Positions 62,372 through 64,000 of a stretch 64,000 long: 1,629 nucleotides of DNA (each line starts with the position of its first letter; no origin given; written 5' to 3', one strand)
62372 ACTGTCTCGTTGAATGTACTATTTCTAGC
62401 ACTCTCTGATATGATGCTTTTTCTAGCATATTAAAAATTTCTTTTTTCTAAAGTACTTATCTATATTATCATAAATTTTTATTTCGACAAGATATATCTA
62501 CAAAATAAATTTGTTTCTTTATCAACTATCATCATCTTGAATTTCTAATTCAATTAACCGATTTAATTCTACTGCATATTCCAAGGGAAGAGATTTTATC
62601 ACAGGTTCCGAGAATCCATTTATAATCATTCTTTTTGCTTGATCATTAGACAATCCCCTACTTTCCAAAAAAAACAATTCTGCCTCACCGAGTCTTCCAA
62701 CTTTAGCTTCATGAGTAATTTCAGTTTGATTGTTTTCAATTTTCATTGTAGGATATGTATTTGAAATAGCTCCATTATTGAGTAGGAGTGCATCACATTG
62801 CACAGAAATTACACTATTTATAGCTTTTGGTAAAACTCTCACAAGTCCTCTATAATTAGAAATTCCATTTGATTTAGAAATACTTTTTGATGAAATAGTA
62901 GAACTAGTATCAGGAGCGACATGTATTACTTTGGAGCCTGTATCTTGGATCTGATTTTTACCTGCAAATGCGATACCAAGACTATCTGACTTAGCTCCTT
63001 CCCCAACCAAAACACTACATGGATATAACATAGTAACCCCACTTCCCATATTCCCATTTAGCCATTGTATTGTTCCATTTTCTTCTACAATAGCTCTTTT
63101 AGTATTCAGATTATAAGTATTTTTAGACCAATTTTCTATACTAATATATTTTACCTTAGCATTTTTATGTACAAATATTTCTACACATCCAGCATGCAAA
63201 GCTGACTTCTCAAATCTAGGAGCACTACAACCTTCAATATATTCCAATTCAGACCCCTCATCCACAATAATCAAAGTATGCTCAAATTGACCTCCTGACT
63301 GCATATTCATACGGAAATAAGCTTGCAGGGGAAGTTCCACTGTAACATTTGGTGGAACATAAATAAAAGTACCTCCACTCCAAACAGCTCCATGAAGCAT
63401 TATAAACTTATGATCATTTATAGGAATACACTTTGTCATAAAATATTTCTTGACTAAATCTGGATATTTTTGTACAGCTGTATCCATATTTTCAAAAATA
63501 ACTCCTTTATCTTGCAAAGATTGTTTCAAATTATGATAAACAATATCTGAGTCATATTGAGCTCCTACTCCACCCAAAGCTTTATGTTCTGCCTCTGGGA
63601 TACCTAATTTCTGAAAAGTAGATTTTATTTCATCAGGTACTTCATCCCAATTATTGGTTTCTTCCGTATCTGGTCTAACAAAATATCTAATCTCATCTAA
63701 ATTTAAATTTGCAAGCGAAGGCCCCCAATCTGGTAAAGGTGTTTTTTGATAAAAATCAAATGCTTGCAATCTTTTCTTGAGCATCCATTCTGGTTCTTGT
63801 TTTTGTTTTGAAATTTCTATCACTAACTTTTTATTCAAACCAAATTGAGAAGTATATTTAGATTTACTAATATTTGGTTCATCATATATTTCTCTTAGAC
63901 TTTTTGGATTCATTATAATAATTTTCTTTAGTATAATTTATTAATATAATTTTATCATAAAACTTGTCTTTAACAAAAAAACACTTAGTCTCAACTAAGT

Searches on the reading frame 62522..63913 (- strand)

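Call 44: search_protein_families(library=ncbifam, proteins=[window:62522-63913:-], max_evalue=0.00001)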
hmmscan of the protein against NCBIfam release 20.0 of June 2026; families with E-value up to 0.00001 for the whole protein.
window:62522-63913:- (463 aa): 5 families
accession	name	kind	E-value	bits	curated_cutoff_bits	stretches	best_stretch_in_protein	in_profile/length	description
TIGR01980.1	sufB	equivalog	7.3e-201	667.6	346.4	1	14-454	9-448/448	Fe-S cluster assembly protein SufB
NF008773.0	PRK11814.1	equivalog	7e-124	414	717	1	23-459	33-480/484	Fe-S cluster assembly protein SufB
NF052511.1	SUF_like_SmsB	exception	5.7e-78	262.9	650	1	31-458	17-441/445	SUF-like minimal system protein SmsB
TIGR01981.1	sufD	equivalog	5.4e-57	193.2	222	1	177-445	3-269/275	Fe-S cluster assembly protein SufD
NF008194.0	PRK10948.1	equivalog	5.7e-18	64.9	489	1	218-442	178-401/423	Fe-S cluster assembly protein SufD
